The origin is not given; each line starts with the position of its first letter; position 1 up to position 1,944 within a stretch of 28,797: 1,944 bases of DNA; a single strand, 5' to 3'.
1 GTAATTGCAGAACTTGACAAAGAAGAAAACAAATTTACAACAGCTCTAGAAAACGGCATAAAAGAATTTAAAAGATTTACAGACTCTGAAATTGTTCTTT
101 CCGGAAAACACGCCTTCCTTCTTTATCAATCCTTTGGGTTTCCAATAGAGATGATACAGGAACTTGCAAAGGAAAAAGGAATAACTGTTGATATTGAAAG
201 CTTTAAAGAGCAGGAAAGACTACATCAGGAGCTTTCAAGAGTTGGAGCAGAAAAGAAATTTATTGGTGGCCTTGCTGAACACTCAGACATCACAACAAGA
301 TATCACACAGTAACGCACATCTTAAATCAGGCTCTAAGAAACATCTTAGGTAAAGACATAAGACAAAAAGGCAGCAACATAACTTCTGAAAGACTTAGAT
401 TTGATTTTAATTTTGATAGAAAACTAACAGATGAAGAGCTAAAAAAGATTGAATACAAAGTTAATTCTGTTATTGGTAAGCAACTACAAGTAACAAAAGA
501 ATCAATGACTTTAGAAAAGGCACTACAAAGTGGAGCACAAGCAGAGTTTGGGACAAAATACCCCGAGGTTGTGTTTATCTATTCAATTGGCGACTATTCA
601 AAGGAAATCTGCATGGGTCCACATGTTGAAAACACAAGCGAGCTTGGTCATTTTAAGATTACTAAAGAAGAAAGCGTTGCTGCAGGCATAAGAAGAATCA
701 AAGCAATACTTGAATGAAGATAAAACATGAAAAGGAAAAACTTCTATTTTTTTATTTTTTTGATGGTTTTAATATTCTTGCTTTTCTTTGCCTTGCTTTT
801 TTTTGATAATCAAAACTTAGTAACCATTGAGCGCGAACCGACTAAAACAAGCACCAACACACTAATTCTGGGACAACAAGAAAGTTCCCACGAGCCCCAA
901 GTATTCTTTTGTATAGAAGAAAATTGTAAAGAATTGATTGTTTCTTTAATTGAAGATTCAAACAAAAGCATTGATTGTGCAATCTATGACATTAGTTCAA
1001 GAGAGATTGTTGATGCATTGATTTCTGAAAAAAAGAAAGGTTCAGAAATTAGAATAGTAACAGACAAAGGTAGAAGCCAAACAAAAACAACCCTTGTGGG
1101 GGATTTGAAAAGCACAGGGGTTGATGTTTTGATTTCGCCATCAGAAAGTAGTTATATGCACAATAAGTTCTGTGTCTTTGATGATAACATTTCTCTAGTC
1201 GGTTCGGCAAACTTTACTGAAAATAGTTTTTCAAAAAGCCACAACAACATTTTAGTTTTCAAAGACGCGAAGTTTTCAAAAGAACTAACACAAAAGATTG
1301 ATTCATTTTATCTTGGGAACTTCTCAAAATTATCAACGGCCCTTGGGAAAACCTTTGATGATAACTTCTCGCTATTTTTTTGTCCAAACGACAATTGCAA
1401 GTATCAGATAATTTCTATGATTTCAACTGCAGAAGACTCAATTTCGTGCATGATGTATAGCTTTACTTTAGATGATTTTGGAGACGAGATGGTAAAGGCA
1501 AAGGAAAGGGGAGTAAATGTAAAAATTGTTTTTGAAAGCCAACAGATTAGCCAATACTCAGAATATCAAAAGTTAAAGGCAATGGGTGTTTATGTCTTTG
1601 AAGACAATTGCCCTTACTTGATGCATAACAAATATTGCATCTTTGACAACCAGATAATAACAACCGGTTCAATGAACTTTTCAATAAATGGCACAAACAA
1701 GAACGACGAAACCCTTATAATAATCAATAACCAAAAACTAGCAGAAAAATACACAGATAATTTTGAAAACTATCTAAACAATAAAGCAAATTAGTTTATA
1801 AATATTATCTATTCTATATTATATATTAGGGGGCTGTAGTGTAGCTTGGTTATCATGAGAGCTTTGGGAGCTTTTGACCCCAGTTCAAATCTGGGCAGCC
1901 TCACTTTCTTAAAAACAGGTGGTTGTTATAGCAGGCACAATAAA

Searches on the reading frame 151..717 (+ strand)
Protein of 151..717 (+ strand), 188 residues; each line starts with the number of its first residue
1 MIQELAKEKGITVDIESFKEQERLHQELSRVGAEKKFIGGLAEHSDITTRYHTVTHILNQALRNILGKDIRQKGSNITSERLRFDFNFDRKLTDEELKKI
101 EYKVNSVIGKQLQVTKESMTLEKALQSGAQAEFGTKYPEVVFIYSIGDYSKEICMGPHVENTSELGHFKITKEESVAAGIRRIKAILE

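Call 22: search_protein_families(library=pfam, proteins=[window:151-717:+], max_evalue=0.001)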
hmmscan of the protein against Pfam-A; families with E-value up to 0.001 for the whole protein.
window:151-717:+ (188 aa): 1 family
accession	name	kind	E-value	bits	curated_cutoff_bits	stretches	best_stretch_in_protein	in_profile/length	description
PF07973.19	tRNA_SAD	-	1.2e-18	67.2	24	1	143-183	3-43/44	Threonyl and Alanyl tRNA synthetase second additional domain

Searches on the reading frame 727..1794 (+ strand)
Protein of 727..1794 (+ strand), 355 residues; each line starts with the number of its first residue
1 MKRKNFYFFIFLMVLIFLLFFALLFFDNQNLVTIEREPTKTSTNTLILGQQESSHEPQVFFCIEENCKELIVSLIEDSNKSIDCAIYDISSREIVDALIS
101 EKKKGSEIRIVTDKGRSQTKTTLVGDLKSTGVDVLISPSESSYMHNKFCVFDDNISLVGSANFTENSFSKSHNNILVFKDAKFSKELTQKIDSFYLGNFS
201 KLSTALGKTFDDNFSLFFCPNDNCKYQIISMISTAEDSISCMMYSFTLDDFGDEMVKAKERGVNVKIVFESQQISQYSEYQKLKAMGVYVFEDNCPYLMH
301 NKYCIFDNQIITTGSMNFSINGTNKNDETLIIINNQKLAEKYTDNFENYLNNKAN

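Call 22: search_protein_families(library=pfam, proteins=[window:727-1794:+], max_evalue=0.001)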
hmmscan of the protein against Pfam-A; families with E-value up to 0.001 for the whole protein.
window:727-1794:+ (355 aa): 5 families
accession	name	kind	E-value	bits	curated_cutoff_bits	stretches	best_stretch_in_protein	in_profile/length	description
PF13091.12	PLDc_2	-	2e-53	180.2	27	2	228-348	1-130/132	PLD-like domain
PF00614.28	PLDc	-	2.4e-08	34.1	21.9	1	144-167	5-28/28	Phospholipase D Active site motif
PF11495.14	Regulator_TrmB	-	3.4e-08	33.5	22.2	1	222-350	9-128/233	Archaeal transcriptional regulator TrmB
PF09565.16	RE_NgoFVII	-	5.7e-07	29.4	23.8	0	312-352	110-151/162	NgoFVII restriction endonuclease N-terminal PLD domain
PF07894.18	SACK1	-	3.1e-05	24.1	21.4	0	222-281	124-184/274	Scaffolding anchor of CK1 domain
